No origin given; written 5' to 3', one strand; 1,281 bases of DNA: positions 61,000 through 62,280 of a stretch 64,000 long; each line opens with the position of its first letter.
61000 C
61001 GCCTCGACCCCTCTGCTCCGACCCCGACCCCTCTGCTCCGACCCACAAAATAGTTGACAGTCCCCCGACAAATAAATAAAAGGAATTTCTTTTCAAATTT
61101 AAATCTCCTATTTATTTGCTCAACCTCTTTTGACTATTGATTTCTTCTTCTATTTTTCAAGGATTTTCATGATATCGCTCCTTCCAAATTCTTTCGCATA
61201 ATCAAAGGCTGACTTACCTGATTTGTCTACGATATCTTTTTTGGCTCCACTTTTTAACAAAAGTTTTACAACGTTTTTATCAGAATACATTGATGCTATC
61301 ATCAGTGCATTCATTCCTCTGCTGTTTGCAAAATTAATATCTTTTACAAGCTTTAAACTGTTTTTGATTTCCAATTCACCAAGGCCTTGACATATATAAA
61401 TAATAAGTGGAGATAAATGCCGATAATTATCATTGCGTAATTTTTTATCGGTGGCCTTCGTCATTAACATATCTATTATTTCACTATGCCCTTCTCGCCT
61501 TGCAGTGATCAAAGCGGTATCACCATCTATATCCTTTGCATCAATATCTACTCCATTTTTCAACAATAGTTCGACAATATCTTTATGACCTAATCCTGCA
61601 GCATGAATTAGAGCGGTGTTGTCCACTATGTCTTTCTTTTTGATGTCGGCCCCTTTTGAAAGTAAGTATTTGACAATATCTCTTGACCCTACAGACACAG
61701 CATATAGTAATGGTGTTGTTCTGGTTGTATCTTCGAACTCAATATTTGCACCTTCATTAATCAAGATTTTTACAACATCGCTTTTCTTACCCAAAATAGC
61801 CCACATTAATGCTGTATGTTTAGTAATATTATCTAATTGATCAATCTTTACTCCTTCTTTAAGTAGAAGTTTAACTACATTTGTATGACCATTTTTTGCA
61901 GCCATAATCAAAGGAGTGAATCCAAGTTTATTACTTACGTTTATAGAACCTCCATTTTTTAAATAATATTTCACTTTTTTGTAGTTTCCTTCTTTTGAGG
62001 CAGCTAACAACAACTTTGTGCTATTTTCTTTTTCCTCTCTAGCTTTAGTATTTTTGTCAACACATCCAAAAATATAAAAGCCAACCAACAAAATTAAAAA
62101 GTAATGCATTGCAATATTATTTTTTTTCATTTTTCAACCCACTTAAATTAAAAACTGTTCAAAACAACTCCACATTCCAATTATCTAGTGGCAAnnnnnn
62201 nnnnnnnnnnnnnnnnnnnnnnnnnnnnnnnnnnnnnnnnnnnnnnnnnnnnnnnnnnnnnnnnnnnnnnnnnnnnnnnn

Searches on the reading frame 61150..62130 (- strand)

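Call 13: search_protein_families(library=pfam, proteins=[window:61150-62130:-], max_evalue=0.001)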
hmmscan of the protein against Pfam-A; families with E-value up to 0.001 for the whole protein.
window:61150-62130:- (326 aa): 7 families
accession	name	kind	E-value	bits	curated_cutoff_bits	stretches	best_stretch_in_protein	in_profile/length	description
PF12796.13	Ank_2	-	1.2e-66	221.7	27.3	5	41-133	2-89/90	Ankyrin repeats (3 copies)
PF00023.36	Ank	-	1.9e-48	160.1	21.1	5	70-101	2-33/33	Ankyrin repeat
PF13606.12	Ank_3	-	2.2e-35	116.5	22.3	2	171-198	3-30/30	Ankyrin repeat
PF13637.12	Ank_4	-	3e-34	116.7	22.7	3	41-90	1-50/50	Ankyrin repeats (many copies)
PF13857.12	Ank_5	-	3.2e-32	110.6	27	3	57-101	2-47/56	Ankyrin repeats (many copies)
PF24521.3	Ank_KRIT1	-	2.3e-13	50.5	80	1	37-127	18-108/149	KRIT1 ankyrin-repeats domain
PF23745.1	ANK_LRRK2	-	1.4e-07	31.9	27.5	0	142-225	36-115/130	LRRK2 ANK repeat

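Call 81: search_protein_families(library=padloc, proteins=[window:61150-62130:-], max_evalue=0.001)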
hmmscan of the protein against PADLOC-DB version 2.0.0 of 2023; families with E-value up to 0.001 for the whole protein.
window:61150-62130:- (326 aa): 3 families
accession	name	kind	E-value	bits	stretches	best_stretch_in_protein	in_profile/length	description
PDLC04783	PDC-M72A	-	7.7e-41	138.6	2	31-173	224-365/392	-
PDLC02908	Ankyrin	-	1.9e-19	67.5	2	131-233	730-832/880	-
PDLC02203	MzaA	-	7.9e-17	58.7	2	39-103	13-77/683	-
